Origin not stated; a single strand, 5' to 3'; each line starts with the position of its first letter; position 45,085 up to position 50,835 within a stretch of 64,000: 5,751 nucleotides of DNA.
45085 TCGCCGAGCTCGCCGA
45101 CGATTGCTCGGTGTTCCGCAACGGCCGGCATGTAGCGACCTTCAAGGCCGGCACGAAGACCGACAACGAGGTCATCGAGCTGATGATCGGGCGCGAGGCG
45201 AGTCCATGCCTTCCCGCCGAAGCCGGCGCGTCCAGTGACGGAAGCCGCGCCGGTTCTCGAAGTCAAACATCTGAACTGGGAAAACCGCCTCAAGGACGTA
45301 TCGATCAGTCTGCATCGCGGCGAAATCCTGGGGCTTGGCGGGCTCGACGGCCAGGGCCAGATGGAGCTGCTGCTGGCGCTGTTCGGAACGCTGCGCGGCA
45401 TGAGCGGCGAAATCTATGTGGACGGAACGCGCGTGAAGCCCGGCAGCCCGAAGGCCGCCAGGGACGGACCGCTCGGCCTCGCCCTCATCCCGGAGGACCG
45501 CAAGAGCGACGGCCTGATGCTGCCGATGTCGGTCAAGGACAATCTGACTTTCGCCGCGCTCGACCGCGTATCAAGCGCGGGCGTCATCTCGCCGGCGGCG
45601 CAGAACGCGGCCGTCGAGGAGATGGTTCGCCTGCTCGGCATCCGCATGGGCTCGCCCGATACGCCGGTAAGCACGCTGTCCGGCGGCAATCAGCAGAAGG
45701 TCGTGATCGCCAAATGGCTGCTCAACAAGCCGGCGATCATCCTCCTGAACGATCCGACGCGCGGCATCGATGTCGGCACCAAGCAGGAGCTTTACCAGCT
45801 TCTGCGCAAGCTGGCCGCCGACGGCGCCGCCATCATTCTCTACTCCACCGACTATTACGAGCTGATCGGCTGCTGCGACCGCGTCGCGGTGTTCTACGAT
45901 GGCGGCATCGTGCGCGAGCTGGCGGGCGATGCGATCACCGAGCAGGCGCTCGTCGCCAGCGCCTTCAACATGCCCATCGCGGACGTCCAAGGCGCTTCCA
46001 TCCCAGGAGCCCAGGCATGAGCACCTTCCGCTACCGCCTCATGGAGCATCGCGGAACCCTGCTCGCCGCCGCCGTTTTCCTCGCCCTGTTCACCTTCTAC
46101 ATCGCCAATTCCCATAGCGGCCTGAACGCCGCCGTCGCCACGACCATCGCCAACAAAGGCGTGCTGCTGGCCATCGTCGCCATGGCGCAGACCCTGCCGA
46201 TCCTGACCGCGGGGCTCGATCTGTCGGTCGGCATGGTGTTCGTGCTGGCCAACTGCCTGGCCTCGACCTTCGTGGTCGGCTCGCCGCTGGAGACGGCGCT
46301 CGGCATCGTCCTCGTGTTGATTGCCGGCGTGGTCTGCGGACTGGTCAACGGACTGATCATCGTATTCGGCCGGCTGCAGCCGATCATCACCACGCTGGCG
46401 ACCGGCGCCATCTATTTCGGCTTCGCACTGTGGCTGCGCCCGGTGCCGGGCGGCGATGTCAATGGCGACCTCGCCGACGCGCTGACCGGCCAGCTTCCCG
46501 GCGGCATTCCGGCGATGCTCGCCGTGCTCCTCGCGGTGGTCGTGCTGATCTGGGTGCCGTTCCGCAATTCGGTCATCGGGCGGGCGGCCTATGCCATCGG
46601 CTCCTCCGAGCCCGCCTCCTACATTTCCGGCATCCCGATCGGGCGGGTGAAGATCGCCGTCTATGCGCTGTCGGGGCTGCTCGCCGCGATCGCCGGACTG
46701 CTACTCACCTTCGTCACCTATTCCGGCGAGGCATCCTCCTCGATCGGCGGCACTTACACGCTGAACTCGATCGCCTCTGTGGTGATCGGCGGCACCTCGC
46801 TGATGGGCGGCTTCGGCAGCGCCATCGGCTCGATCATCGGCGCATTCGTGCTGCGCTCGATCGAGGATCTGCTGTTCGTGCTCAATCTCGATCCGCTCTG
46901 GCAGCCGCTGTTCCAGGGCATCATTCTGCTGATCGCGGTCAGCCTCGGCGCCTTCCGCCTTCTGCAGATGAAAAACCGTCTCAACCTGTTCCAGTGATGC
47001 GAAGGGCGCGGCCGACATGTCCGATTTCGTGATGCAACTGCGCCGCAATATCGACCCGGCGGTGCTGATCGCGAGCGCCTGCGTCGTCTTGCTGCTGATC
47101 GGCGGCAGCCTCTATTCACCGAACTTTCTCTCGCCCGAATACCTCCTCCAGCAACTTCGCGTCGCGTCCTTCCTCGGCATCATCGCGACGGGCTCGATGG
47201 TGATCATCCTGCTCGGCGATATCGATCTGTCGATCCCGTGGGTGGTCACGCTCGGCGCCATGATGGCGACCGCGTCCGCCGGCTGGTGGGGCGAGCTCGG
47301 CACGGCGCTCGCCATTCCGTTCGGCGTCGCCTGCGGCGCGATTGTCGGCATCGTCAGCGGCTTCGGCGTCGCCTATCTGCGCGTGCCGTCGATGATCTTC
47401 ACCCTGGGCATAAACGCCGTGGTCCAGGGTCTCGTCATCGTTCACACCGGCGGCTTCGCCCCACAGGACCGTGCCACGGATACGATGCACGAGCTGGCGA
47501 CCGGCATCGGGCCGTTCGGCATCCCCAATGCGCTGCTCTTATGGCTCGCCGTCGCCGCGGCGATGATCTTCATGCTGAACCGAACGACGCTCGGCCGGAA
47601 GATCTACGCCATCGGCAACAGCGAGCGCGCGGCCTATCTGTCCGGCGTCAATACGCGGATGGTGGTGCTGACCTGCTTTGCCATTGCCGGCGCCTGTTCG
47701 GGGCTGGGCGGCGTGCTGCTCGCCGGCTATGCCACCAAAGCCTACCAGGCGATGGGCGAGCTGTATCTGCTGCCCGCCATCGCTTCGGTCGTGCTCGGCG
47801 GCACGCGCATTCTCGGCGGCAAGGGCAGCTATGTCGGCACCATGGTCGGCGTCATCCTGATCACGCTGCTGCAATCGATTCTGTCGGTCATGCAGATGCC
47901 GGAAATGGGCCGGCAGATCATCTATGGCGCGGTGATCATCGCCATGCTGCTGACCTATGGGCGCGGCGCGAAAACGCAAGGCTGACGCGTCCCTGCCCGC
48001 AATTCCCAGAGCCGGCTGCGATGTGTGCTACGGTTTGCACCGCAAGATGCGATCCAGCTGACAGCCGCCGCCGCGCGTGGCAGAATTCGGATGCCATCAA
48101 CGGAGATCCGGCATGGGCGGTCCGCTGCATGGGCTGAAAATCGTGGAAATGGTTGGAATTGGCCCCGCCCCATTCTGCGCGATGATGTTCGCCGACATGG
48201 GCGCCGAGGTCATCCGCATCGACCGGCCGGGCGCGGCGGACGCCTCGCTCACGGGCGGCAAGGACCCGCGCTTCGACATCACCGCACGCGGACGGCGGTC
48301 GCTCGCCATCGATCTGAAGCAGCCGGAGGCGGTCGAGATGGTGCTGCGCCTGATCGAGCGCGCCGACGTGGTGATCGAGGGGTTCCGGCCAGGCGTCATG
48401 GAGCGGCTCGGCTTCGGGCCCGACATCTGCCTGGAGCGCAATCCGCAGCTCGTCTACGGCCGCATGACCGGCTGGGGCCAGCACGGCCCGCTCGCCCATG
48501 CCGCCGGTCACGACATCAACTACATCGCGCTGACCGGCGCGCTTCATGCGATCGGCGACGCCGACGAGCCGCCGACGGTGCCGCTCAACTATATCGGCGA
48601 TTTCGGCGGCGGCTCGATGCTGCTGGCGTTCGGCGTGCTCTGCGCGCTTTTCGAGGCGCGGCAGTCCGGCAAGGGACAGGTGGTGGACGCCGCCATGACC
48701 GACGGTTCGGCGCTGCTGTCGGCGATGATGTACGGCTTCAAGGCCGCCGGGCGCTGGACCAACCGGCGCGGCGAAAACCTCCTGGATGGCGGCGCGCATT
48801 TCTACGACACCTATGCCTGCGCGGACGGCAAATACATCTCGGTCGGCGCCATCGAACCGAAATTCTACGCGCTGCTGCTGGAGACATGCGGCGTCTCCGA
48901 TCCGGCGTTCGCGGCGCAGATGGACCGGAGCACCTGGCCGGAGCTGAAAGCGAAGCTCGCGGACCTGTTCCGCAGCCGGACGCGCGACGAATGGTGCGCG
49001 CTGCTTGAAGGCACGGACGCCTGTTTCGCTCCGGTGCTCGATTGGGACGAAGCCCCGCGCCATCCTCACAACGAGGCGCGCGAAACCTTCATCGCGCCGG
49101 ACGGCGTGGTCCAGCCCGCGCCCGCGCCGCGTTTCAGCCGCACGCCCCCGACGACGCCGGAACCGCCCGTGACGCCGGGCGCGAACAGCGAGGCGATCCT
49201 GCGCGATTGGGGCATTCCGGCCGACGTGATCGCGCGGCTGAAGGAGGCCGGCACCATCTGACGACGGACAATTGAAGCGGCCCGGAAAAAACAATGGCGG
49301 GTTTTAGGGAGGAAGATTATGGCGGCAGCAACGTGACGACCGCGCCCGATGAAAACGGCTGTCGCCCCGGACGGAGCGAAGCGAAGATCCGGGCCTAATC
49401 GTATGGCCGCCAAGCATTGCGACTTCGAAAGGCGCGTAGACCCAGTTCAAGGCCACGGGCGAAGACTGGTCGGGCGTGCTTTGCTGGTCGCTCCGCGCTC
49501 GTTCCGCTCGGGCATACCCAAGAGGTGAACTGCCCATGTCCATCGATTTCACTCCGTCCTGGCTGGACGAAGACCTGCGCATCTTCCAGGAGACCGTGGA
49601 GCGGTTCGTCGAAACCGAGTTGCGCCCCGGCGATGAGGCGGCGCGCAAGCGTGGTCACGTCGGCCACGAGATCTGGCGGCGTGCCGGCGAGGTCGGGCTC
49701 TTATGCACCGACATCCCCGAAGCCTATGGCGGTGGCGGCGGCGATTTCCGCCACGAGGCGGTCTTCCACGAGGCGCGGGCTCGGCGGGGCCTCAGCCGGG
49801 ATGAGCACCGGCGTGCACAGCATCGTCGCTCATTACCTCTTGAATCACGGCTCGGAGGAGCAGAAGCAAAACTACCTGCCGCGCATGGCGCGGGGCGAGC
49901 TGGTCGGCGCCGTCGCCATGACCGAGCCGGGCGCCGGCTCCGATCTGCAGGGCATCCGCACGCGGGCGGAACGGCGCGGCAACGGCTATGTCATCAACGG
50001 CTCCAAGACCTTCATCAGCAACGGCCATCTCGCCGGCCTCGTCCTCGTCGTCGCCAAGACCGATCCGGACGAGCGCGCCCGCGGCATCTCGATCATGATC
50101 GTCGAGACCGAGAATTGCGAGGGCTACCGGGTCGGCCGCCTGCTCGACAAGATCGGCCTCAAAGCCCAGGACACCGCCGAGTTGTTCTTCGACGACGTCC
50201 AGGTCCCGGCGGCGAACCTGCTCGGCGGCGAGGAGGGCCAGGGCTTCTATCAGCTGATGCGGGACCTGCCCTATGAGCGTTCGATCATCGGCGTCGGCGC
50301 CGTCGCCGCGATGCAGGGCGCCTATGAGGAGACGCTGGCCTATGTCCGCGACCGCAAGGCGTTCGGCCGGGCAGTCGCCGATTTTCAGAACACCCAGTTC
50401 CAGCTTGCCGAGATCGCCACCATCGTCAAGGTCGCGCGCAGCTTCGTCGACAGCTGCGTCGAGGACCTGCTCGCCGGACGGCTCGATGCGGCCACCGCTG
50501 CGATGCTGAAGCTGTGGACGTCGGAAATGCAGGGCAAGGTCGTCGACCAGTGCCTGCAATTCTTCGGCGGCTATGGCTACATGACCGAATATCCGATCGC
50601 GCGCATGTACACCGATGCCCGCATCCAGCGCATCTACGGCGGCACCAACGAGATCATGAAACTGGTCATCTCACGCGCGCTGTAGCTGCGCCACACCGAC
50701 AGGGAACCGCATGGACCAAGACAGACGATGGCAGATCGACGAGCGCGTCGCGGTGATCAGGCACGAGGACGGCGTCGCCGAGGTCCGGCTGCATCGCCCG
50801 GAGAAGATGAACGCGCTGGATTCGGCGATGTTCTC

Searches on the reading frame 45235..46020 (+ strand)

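Call 46: search_protein_families(library=pfam, proteins=[window:45235-46020:+], max_evalue=0.00001)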
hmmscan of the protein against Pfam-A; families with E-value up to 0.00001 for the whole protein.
window:45235-46020:+ (261 aa): 1 family
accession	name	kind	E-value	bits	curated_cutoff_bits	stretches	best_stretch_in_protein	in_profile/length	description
PF00005.33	ABC_tran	-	1.3e-17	65.1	25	1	19-175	1-136/137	ABC transporter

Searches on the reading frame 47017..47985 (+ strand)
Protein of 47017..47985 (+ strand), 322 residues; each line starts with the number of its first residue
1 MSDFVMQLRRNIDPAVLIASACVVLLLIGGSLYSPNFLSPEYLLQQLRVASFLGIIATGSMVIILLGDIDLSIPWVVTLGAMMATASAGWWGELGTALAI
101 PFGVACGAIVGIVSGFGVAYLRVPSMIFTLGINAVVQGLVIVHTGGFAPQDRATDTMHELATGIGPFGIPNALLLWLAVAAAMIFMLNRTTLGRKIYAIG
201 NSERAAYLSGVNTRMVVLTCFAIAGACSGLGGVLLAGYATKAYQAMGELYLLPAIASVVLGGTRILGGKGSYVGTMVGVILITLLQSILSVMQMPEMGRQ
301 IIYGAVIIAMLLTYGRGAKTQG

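Call 46: search_protein_families(library=pfam, proteins=[window:47017-47985:+], max_evalue=0.00001)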
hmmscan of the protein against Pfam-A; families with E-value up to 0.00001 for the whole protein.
window:47017-47985:+ (322 aa): 1 family
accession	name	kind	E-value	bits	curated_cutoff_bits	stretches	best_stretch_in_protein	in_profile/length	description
PF02653.21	BPD_transp_2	-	2.6e-37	128.9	26.8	1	43-311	2-269/269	Branched-chain amino acid transport system / permease component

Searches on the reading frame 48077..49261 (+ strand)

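Call 46: search_protein_families(library=pfam, proteins=[window:48077-49261:+], max_evalue=0.00001)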
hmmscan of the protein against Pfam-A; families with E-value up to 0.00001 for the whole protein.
window:48077-49261:+ (394 aa): 1 family
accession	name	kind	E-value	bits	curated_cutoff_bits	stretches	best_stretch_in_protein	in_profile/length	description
PF02515.22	CoA_transf_3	-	2.5e-87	293.8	23.3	1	17-364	1-359/366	CoA-transferase family III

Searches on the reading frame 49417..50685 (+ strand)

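Call 46: search_protein_families(library=pfam, proteins=[window:49417-50685:+], max_evalue=0.00001)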
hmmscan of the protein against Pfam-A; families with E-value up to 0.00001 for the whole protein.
window:49417-50685:+ (422 aa): 5 families
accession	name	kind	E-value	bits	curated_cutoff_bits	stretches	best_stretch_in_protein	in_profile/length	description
PF00441.29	Acyl-CoA_dh_1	-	4.7e-44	150.6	22.4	1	274-422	1-149/150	Acyl-CoA dehydrogenase, C-terminal domain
PF02770.24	Acyl-CoA_dh_M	-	2.1e-25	89.1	33.3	1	165-261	1-97/97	Acyl-CoA dehydrogenase, middle domain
PF08028.16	Acyl-CoA_dh_2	-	7.4e-14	52.6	22.7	1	293-411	5-133/134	Acyl-CoA dehydrogenase, C-terminal domain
PF22924.1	ACOX_C_alpha1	-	2.6e-08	34.3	27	1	358-422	104-168/169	Acyl-CoA oxidase, C-alpha1 domain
PF02771.21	Acyl-CoA_dh_N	-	2.8e-08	34.6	22.9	1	123-161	74-113/113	Acyl-CoA dehydrogenase, N-terminal domain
